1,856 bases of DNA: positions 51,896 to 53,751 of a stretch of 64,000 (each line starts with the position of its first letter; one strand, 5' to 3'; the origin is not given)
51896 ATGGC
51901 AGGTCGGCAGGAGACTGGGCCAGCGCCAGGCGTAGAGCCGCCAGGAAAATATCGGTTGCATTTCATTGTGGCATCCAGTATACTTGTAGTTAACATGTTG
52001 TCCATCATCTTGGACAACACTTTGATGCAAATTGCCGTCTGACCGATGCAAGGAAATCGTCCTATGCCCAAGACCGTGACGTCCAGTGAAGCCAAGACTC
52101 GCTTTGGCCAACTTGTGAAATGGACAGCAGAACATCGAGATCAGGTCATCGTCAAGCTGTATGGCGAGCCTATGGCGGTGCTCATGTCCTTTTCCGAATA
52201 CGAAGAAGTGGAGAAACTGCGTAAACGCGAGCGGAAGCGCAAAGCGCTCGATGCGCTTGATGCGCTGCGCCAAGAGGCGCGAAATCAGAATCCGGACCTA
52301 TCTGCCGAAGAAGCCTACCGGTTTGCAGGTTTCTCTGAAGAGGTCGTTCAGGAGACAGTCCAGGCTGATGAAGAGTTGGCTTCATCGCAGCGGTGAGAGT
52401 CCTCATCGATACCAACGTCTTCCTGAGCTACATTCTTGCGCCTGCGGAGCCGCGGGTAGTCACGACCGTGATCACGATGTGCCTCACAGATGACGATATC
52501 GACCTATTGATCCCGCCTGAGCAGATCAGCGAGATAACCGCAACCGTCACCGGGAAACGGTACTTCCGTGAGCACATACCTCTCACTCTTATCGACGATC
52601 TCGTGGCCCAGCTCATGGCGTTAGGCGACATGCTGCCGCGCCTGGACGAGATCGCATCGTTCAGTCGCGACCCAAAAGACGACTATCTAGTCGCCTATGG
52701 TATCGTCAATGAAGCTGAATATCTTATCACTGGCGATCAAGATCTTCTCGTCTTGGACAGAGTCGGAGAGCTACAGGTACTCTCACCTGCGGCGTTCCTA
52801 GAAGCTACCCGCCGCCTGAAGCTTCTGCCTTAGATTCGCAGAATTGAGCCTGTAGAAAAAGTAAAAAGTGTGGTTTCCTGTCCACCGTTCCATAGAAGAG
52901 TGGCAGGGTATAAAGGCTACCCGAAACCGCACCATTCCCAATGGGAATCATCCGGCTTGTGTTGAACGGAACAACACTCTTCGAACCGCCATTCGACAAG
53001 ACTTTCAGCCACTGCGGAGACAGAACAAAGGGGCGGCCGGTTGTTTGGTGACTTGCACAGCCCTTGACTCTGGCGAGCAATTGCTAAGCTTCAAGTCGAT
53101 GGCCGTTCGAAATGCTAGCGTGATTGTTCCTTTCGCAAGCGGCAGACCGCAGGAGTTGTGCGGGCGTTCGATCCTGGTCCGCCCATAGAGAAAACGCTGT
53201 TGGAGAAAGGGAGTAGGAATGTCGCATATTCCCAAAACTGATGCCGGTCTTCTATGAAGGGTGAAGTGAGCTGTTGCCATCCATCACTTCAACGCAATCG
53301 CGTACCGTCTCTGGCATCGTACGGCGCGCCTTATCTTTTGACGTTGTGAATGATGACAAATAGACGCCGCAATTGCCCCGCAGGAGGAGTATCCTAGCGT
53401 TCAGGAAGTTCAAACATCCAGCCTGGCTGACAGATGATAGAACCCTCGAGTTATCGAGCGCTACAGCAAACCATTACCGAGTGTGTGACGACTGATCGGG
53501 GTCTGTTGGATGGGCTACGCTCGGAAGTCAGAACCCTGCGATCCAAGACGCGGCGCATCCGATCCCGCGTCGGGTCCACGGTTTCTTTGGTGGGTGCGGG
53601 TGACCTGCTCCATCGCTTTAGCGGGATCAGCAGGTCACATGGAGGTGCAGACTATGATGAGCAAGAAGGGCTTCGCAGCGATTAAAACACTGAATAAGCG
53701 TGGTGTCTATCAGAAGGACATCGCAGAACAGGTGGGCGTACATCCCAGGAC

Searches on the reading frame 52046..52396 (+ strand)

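Call 36: search_protein_families(library=pfam, proteins=[window:52046-52396:+], max_evalue=0.05)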
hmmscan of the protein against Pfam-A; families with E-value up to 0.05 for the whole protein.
window:52046-52396:+ (116 aa): 1 family
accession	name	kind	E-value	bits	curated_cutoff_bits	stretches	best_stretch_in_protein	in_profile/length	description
PF02604.26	PhdYeFM_antitox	-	1e-09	38.5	29.8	1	9-63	2-56/74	Antitoxin Phd_YefM, type II toxin-antitoxin system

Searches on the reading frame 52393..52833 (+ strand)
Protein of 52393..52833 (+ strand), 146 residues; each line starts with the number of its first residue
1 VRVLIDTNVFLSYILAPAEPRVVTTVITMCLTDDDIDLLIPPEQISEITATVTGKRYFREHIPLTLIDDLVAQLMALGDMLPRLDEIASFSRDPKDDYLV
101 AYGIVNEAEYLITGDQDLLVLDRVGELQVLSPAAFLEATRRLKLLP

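Call 36: search_protein_families(library=pfam, proteins=[window:52393-52833:+], max_evalue=0.05)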
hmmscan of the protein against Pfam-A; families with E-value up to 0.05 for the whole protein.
window:52393-52833:+ (146 aa): 1 family
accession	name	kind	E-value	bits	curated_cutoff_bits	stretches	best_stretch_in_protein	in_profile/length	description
PF13470.12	PIN_3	-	1.2e-11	45.9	27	1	2-116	1-114/115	PIN domain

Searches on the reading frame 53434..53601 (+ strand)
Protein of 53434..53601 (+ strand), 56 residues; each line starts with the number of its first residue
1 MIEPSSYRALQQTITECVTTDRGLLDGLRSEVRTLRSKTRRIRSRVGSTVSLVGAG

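Call 36: search_protein_families(library=pfam, proteins=[window:53434-53601:+], max_evalue=0.05)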
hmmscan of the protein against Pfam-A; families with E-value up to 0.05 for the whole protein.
window:53434-53601:+ (56 aa): 0 families

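Call 84: find_homologous_proteins(query=window:53434-53601:+, max_evalue=0.001)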
Query seq(56 aa): no candidate shares three 5-residue words with the query. No homologue found.
